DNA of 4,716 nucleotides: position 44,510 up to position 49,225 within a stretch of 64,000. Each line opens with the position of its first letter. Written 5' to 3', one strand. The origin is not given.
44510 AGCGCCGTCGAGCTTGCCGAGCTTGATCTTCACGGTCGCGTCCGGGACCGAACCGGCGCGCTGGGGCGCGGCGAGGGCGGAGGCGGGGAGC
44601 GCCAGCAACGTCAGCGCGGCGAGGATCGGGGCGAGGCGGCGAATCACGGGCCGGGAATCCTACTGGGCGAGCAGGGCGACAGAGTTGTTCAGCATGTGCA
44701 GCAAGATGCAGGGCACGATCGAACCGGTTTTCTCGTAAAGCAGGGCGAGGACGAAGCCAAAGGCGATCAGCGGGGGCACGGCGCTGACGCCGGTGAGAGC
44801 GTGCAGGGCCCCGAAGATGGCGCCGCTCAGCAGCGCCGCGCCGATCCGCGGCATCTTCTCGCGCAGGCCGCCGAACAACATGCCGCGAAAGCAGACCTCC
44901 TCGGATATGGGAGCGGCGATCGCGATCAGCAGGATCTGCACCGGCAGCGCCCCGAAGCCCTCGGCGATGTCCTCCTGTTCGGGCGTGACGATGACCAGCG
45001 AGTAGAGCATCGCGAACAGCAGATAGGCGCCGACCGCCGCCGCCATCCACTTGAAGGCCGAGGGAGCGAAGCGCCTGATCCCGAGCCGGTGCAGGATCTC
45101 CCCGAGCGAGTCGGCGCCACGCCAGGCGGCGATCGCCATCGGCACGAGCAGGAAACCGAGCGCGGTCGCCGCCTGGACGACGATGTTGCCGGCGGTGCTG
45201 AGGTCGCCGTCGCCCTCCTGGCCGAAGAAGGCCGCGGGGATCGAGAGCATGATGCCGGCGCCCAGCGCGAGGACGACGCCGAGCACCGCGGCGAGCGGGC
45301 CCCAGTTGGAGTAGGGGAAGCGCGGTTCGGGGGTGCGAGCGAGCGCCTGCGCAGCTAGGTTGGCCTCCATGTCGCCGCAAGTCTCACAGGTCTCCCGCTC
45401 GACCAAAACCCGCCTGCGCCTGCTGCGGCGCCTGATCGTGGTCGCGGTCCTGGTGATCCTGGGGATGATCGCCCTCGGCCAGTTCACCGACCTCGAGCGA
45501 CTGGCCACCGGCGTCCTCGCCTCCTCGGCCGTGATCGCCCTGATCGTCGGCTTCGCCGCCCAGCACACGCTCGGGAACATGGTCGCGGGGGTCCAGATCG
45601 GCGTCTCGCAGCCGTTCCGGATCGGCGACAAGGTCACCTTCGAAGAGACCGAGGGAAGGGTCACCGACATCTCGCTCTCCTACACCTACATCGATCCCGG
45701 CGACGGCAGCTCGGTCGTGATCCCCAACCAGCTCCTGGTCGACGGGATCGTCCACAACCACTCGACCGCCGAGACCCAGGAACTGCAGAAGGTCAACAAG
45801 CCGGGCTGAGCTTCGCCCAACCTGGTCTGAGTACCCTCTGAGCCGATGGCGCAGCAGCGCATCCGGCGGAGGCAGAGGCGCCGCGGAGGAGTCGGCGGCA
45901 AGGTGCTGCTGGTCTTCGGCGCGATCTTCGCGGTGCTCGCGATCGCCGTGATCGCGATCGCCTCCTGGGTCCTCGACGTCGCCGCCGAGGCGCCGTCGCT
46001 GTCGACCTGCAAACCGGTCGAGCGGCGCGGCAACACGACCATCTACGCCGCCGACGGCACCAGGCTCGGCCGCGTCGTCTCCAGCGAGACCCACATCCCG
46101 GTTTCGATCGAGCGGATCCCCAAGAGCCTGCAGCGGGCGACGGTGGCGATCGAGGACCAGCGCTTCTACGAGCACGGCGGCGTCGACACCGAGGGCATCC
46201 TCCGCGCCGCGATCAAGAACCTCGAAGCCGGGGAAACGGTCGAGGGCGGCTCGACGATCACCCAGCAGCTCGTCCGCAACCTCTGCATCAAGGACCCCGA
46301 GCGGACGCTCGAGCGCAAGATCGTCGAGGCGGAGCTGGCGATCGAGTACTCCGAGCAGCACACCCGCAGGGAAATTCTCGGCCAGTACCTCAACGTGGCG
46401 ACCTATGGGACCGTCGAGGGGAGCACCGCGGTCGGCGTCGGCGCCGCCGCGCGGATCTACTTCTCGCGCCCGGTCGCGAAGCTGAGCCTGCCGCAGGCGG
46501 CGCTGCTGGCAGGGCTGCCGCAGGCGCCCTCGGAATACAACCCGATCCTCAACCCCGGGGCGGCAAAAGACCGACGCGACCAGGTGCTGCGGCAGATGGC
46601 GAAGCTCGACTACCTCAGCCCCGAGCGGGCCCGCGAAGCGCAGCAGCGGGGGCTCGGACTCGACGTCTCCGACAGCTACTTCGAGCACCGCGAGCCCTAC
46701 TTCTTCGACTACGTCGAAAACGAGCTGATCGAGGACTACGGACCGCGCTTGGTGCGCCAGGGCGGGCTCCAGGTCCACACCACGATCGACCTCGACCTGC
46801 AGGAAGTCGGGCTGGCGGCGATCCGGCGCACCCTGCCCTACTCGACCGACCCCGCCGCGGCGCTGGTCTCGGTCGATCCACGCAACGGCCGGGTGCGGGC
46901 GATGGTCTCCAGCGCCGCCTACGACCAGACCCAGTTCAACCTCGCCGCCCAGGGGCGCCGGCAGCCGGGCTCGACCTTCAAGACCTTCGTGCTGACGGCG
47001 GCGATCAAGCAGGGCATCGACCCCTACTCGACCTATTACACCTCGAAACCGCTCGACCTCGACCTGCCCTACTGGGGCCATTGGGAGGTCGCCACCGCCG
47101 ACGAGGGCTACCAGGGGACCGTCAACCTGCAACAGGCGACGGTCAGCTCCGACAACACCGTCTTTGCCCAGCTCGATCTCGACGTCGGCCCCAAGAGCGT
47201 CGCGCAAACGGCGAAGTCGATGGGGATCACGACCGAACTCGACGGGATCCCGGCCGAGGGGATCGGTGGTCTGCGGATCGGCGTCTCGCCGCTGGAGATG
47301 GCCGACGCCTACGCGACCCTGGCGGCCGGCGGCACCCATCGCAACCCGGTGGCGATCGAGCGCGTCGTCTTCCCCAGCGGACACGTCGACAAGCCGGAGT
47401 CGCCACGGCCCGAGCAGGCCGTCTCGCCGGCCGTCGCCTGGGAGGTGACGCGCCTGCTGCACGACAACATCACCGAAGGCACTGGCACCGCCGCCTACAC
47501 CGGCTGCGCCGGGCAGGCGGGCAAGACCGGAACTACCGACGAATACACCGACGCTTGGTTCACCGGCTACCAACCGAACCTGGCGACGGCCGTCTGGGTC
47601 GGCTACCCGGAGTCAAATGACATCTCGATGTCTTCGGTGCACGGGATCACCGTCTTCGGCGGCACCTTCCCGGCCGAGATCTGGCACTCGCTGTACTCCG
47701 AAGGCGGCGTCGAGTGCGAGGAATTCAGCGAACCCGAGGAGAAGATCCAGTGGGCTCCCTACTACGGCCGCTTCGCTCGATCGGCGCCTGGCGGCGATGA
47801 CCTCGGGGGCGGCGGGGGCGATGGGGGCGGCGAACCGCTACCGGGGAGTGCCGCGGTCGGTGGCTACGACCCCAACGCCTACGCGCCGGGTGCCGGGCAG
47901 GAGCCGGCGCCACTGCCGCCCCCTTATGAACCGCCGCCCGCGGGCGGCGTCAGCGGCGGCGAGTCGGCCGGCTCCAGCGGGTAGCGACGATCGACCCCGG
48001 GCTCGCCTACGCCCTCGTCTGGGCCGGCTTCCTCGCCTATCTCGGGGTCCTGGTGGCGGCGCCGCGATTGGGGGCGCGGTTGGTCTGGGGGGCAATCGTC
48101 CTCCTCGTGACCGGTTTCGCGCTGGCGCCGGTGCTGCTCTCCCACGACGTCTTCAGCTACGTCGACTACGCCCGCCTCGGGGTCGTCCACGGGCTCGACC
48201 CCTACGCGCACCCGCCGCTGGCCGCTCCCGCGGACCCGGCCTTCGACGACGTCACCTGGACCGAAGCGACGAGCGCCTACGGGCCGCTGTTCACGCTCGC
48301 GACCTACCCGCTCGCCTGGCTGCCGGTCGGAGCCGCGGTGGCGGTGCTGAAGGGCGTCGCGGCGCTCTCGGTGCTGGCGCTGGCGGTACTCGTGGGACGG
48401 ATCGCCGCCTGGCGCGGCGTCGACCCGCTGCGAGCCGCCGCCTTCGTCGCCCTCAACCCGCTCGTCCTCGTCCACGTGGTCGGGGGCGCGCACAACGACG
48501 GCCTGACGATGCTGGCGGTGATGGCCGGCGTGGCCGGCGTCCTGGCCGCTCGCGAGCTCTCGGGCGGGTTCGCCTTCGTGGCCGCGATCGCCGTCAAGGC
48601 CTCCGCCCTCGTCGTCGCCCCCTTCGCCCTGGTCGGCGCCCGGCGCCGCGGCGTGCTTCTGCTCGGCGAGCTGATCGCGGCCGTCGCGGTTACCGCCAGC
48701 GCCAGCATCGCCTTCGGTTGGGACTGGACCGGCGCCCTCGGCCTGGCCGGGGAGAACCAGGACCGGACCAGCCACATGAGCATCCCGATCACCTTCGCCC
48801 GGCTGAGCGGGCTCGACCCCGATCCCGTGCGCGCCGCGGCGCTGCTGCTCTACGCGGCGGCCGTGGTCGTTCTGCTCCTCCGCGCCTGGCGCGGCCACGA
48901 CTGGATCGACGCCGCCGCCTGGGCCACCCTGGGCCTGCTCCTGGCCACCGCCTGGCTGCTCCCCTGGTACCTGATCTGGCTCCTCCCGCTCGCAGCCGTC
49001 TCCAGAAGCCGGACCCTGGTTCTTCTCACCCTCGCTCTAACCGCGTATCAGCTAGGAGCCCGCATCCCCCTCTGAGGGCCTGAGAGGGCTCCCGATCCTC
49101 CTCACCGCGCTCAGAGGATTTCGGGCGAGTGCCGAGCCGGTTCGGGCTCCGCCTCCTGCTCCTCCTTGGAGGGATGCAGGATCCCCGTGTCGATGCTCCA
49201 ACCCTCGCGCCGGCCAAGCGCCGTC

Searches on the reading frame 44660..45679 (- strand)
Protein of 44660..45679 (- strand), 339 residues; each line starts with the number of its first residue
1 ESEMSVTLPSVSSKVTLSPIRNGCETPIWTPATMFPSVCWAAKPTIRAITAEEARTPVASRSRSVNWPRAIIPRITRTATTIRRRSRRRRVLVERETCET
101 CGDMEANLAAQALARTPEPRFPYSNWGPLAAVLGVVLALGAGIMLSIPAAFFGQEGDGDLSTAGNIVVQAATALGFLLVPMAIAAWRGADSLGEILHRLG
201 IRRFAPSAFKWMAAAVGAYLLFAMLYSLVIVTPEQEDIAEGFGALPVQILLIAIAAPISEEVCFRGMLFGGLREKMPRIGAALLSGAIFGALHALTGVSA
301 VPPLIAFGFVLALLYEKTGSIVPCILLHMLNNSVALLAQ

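Call 12: search_protein_families(library=pfam, proteins=[window:44660-45679:-], max_evalue=0.001)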
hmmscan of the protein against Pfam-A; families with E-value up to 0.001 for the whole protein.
window:44660-45679:- (339 aa): 1 family
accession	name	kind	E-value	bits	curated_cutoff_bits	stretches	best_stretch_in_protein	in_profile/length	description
PF02517.21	Rce1-like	-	3.7e-24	85.3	22.4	1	246-333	5-92/93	Type II CAAX prenyl endopeptidase Rce1-like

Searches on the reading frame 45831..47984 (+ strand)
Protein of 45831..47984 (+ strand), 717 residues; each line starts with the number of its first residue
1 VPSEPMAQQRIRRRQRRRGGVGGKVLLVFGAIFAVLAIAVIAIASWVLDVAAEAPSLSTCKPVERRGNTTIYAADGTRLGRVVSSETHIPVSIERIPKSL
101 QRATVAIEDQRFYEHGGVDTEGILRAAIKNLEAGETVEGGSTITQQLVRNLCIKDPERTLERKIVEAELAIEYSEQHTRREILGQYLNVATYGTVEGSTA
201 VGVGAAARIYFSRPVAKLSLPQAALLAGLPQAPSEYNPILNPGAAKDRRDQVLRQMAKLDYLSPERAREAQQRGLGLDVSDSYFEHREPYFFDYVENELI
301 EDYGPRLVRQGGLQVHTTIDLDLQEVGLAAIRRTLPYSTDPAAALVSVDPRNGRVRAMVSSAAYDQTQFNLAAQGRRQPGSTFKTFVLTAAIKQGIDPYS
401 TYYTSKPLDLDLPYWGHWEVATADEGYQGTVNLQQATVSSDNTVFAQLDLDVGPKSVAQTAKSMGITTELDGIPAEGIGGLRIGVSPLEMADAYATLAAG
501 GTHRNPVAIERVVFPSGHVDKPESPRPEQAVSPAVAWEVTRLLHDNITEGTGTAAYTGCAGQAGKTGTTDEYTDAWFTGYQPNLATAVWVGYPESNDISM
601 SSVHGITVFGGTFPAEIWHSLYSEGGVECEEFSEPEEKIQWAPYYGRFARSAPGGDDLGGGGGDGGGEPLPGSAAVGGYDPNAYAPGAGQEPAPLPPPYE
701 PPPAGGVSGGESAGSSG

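Call 39: search_protein_families(library=pfam, proteins=[window:45831-47984:+], max_evalue=0.001)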
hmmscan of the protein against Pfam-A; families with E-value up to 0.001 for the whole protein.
window:45831-47984:+ (717 aa): 2 families
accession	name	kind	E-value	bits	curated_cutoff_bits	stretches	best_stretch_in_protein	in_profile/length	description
PF00912.28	Transgly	-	3.6e-58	196.3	27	1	77-256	3-177/178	Transglycosylase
PF00905.27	Transpeptidase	-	9.4e-38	130.5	22.1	1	345-591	3-274/299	Penicillin binding protein transpeptidase domain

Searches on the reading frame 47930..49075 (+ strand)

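Call 39: search_protein_families(library=pfam, proteins=[window:47930-49075:+], max_evalue=0.001)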
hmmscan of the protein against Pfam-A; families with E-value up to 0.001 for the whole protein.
window:47930-49075:+ (381 aa): 1 family
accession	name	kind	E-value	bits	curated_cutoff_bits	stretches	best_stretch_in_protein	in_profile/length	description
PF09594.16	GT87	-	5.6e-16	59.5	25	1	117-338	3-235/237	Glycosyltransferase family 87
